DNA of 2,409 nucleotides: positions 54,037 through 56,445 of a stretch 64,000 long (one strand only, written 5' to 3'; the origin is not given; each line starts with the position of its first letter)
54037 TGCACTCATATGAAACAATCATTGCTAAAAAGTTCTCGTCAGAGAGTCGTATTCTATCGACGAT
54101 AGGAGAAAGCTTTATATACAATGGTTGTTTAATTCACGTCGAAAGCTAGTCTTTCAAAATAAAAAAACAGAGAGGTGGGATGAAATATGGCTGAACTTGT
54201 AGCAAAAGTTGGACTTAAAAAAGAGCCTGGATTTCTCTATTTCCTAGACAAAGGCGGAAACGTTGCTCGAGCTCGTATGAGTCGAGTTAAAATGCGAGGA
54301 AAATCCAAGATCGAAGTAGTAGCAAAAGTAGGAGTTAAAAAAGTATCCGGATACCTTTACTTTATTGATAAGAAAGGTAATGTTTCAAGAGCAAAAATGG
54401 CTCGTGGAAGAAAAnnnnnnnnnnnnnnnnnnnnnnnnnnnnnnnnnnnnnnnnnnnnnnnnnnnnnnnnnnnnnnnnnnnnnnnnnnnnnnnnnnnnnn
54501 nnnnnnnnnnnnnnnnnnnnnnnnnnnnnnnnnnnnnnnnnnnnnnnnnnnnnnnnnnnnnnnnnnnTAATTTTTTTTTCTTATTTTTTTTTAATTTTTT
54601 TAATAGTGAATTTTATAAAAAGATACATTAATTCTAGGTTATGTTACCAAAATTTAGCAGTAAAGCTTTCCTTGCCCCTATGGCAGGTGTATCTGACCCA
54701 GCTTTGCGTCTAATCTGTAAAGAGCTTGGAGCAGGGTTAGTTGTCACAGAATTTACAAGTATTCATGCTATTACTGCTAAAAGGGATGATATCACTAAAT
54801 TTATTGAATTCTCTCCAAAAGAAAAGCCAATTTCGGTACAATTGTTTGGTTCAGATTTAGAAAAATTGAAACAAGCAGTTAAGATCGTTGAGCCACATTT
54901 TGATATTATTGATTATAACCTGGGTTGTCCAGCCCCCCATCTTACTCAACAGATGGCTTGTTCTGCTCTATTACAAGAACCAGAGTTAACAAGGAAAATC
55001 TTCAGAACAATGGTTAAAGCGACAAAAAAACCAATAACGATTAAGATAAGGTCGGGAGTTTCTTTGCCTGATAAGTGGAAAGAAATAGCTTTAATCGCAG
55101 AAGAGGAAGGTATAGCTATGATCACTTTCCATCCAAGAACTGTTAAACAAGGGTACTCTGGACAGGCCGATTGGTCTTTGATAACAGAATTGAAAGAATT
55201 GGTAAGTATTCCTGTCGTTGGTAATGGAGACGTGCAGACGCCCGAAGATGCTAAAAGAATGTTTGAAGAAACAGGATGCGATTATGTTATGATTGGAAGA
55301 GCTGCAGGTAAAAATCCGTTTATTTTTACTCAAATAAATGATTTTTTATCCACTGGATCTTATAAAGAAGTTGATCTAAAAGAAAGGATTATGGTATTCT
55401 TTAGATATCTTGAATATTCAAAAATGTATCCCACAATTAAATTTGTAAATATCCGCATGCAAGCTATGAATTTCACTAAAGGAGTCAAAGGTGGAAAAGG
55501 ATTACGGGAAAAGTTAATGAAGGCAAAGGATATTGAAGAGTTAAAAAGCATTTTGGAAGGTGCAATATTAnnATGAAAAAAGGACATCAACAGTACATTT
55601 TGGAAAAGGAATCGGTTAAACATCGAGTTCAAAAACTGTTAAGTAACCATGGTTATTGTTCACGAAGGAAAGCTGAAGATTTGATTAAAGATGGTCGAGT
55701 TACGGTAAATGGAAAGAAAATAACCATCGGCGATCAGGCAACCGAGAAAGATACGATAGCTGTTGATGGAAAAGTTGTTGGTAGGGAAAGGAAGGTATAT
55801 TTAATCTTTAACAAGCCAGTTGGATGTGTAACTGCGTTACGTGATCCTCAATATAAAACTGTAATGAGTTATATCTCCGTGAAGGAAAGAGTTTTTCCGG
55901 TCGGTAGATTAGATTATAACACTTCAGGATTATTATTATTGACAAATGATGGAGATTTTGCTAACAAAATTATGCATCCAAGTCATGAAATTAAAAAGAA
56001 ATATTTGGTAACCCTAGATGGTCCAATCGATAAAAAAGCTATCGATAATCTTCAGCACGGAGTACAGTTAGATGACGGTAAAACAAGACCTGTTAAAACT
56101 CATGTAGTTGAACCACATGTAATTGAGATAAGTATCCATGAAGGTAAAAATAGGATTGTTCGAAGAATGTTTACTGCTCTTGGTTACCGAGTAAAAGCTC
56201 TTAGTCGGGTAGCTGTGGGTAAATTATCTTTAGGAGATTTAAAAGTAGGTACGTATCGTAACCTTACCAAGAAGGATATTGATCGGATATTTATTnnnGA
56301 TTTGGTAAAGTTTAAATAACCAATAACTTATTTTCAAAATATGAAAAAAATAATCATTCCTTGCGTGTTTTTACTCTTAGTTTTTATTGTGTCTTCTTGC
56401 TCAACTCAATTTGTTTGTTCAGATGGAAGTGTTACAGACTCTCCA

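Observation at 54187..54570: Small internally duplicated protein with a histone-H1-like lysine-rich tail: a candidate novel chromatin protein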

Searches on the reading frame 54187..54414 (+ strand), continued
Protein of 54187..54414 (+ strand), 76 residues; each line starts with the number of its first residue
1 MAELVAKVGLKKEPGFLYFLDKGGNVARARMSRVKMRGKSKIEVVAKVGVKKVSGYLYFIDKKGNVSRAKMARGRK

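Call 56: find_homologous_proteins(query=P0173, max_evalue=0.001)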
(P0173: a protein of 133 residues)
Query P0173 (133 aa): 91 proteins with E <= 0.001 among 8000 candidates.
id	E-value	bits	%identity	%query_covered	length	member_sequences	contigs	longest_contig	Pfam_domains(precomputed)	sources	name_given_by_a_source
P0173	9.9e-79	280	100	100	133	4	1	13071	-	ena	-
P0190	6.3e-51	190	92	62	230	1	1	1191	-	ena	-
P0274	5.4e-48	180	90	62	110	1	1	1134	-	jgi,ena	-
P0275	6.4e-36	141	91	56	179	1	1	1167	-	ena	-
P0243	8.9e-34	135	90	53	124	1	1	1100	-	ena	-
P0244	2.1e-33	133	83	59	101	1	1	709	-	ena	-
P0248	5.1e-33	132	76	62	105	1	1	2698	-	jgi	-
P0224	3.6e-32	129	41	77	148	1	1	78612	-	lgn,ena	-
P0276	2.9e-31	126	68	60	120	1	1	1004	-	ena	-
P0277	3.6e-31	126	63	60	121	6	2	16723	-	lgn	-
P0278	6.1e-31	125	66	60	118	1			-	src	-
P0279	1.3e-30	124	67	65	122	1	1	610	-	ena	-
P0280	3.0e-30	123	68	60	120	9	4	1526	-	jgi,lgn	jgi:hypothetical protein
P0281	4.3e-30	123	66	59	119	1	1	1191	-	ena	-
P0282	1.6e-29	121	66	60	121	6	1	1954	-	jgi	jgi:hypothetical protein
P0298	4.0e-13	68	42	80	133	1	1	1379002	PF07382.17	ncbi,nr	ncbi:MAG: hypothetical protein IPL61_35410 [Myxococcales bacterium]|nr:hypothetical protein [Myxococ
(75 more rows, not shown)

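Call 67: search_protein_families(library=phrogs, proteins=[P0173], max_evalue=1)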
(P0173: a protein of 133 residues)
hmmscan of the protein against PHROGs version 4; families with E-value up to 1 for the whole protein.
P0173 (133 aa): 0 families

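Call 68: search_protein_families(library=ncbifam, proteins=[P0173, P0298, P0122], max_evalue=1)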
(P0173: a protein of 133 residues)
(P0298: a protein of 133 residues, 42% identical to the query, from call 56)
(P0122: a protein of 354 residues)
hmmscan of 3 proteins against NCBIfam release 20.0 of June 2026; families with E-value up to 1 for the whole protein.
P0173 (133 aa): 0 families

P0298 (133 aa): 11 families
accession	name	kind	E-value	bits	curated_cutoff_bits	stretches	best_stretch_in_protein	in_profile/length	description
NF011492.0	PRK14900.1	equivalog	3.4e-08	31.8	1783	1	78-130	967-1019/1044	valine--tRNA ligase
NF038053.1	hist_H1_lk_Burk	equivalog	5.3e-06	26.8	80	1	78-131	91-144/195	histone H1-like DNA-binding protein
NF050153.2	Rv3852_fam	equivalog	9.6e-05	22.9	100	2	79-111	27-58/145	Rv3852 family protein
NF038052.1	histone_lik_HC2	exception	0.0081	16.4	135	1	77-130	55-109/201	histone H1-like DNA-binding protein Hc2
NF046106.1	ResusProRpf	equivalog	0.044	13.4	180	1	76-128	145-197/258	resuscitation-promoting factor Rpf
TIGR04531.1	nonproteo_OH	subfamily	0.13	11.6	300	1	12-55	129-171/277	putative nonproteinogenic amino acid hydroxylase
NF011313.0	PRK14724.1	equivalog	0.29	8.8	1088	1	77-123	856-904/988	DNA topoisomerase III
NF010381.0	PRK13808.1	equivalog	0.31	10.4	426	1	70-132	204-266/335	adenylate kinase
NF005847.0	PRK07764.2-3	equivalog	0.31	8.9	1670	1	82-131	738-787/1078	DNA polymerase III subunit gamma and tau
NF003377.0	PRK04452.1-3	subfamily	0.61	9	527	1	81-129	336-384/432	acetyl-CoA decarbonylase/synthase complex subunit delta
NF009040.0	PRK12373.1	equivalog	0.7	9.5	514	1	76-126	232-291/400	NADH-quinone oxidoreductase subunit E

P0122 (354 aa): 0 families
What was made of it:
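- On Bacterial H1-like DNA-binding proteins (NCBIfam NF038053 hist_H1_lk_Burk; NF038052 Hc2): A Myxococcota relative scored 26.8 bits, also below the cutoff (call 68).
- One of them reaches NCBIfam H1-like models at E 5e-6, though below the curated cutoff (call 68).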

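Call 70: search_dna_similar(query=window:54187-54414:+, collection=phages, mode=protein, max_evalue=0.01, max_rows=15)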
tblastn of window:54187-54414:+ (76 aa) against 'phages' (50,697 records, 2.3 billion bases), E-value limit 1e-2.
No match.

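Call 71: search_dna_similar(query=window:54187-54414:+, collection=plasmids, mode=protein, max_evalue=0.01, max_rows=15)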
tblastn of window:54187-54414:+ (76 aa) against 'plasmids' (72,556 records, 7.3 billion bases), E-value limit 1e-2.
No match.

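Call 76: search_protein_families(library=pfam, proteins=[L078:69-1307:+, L078:1310-2005:+, L078:1950-2483:+, L078:3471-4910:+, L078:5003-6961:+], max_evalue=0.00001)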
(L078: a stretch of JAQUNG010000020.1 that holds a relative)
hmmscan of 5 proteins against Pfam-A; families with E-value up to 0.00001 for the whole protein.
L078:69-1307:+ (413 aa): 1 family
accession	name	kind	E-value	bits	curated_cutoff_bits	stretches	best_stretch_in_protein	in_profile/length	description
PF00528.27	BPD_transp_1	-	3e-14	53.6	26.4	1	184-400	8-177/184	Binding-protein-dependent transport system inner membrane component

L078:1310-2005:+ (232 aa): 1 family
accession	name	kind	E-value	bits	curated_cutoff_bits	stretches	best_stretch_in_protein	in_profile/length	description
PF04854.19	DUF624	-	1.1e-06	29.1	24.2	1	35-104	1-75/77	Protein of unknown function, DUF624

L078:1950-2483:+ (178 aa): 1 family
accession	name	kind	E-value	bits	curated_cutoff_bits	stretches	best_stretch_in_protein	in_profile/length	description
PF05099.18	TerB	-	2.7e-28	99.1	24.4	1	53-168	2-117/118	Tellurite resistance protein TerB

L078:3471-4910:+ (480 aa): 2 families
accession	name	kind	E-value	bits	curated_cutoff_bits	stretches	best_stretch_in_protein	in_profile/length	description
PF01171.26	ATP_bind_3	-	5.3e-48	163.6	27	1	21-205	1-181/182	PP-loop family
PF11734.13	TilS_C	-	6.7e-10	38.7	22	1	401-467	2-67/74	TilS substrate C-terminal domain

L078:5003-6961:+ (653 aa): 6 families
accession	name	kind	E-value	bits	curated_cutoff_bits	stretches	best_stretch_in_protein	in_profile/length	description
PF01434.24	Peptidase_M41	-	1e-67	228.2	29.9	1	415-601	2-188/191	Peptidase family M41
PF00004.35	AAA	-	2.5e-46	157.8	21.2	1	201-333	1-130/131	ATPase family associated with various cellular activities (AAA)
PF17862.7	AAA_lid_3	-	2.3e-14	53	27.2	1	356-400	1-45/45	AAA+ lid domain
PF06480.20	FtsH_ext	-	9.4e-14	51.9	25.5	1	20-107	2-101/103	FtsH Extracellular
PF07728.20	AAA_5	-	3.6e-06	27.5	22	0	200-322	1-137/139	AAA domain (dynein-related subfamily)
PF06068.19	TIP49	-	7.8e-06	25.7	23.8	1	167-234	26-88/347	TIP49 P-loop domain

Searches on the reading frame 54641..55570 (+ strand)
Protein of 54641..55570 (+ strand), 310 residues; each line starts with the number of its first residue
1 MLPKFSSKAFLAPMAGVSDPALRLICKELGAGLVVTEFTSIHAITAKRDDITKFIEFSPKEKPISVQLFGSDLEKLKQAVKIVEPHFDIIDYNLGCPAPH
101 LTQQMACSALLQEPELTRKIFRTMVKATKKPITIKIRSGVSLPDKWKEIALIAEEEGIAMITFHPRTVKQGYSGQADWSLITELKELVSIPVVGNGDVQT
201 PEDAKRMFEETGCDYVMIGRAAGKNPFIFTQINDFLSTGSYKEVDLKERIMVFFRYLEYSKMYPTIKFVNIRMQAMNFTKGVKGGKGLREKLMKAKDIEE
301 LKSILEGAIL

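Call 30: search_protein_families(library=pfam, proteins=[window:54641-55570:+], max_evalue=0.001)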
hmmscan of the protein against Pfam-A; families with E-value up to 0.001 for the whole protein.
window:54641-55570:+ (310 aa): 4 families
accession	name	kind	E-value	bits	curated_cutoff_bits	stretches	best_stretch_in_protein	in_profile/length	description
PF01207.24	Dus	-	4.6e-70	236.6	20.4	1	11-306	2-303/311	Dihydrouridine synthase (Dus)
PF01180.27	DHO_dh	-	1.8e-10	41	27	1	59-168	91-196/291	Dihydroorotate dehydrogenase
PF04131.20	NanE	-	0.00019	21.1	27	1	169-230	125-184/192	Putative N-acetylmannosamine-6-phosphate epimerase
PF00977.27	His_biosynth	-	0.00032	20.6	23.6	1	176-248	60-132/228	Histidine biosynthesis protein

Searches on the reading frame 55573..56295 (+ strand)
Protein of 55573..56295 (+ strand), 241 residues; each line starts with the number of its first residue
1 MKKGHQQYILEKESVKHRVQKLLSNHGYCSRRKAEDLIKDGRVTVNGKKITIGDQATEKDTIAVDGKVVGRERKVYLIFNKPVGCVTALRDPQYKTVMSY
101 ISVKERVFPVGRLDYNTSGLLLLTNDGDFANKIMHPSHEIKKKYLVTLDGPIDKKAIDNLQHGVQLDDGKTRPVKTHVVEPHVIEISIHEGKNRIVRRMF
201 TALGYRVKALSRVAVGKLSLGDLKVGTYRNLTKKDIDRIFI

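Call 30: search_protein_families(library=pfam, proteins=[window:55573-56295:+], max_evalue=0.001)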
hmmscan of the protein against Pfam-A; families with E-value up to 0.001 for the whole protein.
window:55573-56295:+ (241 aa): 2 families
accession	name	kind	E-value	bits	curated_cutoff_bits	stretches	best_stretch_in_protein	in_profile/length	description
PF00849.27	PseudoU_synth_2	-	9.8e-24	84.7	26.8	1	76-201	2-151/152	RNA pseudouridylate synthase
PF01479.30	S4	-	1.4e-12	47.6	22.8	1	18-62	2-48/48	S4 domain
